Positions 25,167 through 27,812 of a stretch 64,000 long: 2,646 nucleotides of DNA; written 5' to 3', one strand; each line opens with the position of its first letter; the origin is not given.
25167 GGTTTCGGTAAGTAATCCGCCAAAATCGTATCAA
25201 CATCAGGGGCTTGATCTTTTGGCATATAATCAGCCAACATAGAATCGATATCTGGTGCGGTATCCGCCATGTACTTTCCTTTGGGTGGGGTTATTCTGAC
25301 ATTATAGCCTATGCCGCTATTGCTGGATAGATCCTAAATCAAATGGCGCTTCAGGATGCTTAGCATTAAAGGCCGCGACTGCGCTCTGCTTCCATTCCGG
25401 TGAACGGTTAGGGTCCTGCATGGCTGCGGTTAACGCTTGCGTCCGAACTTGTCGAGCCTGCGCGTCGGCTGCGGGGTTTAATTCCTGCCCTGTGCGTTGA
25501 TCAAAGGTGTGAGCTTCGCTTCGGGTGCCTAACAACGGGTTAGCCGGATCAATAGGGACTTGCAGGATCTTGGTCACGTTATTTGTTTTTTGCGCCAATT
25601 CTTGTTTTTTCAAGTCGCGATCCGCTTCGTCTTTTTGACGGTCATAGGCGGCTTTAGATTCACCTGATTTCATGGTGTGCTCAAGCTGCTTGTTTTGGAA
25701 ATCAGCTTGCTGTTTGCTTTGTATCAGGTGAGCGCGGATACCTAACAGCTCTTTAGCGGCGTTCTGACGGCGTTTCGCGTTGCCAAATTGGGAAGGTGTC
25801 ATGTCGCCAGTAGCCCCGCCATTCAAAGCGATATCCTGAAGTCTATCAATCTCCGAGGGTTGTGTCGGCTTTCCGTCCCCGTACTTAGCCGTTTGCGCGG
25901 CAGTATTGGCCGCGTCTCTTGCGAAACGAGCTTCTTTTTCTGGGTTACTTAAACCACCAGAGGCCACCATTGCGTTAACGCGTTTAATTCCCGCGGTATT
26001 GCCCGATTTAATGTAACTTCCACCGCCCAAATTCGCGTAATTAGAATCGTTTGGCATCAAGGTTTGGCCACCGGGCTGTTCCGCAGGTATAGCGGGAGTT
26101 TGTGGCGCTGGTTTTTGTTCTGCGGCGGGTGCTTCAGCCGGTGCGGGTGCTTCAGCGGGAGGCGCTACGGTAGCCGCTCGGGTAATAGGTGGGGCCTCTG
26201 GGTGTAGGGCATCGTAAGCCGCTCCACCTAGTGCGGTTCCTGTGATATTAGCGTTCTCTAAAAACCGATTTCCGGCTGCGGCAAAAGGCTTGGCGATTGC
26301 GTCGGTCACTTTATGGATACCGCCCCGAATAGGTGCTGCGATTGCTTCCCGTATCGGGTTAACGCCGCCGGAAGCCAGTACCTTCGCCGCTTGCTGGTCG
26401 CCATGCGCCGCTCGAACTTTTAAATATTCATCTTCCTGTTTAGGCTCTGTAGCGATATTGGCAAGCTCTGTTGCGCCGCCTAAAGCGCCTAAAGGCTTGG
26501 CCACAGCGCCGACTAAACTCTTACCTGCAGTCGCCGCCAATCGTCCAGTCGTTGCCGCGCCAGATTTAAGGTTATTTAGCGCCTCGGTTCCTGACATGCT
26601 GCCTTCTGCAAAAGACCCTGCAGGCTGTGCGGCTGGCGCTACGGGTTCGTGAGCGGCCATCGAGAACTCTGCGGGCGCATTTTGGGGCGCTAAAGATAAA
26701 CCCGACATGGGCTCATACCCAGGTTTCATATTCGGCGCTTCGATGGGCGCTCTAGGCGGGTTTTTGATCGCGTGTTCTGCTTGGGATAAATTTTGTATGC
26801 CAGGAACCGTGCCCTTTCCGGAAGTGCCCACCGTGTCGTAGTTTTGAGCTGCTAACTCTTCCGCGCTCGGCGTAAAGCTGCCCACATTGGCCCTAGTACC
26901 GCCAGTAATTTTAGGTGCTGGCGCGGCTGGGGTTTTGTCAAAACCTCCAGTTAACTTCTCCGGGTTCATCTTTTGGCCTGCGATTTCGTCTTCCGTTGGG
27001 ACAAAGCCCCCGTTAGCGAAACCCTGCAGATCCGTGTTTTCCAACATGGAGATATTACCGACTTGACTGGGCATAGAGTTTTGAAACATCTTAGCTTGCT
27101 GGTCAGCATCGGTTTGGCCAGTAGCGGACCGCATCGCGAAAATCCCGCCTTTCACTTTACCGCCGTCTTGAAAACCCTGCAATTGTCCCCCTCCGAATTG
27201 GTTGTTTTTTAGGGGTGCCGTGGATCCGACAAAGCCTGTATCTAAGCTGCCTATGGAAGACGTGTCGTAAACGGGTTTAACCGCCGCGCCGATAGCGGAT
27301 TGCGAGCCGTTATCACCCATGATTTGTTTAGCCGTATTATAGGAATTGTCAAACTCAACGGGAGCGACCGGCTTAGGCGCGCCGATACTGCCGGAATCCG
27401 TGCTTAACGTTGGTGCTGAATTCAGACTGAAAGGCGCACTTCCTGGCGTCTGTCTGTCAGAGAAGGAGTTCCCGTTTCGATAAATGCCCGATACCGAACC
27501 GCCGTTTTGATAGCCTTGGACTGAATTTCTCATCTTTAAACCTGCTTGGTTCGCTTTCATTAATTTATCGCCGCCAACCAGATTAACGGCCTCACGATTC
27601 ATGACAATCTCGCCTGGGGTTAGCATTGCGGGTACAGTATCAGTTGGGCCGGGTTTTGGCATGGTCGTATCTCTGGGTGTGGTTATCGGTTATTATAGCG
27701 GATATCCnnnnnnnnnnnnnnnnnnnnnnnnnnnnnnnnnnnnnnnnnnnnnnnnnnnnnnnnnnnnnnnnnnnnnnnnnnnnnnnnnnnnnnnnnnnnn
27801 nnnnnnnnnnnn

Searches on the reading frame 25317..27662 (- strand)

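Call 14: search_protein_families(library=phrogs, proteins=[window:25317-27662:-], max_evalue=0.001)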
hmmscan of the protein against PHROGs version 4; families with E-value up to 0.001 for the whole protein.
window:25317-27662:- (781 aa): 1 family
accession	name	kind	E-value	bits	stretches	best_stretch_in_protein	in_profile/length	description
phrog_35029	-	unknown function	2.3e-06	27.1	1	4-42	370-409/853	-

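Call 68: search_protein_families(library=pfam, proteins=[window:25317-27662:-], max_evalue=0.001)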
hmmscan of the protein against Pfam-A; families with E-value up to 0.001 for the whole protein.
window:25317-27662:- (781 aa): 0 families
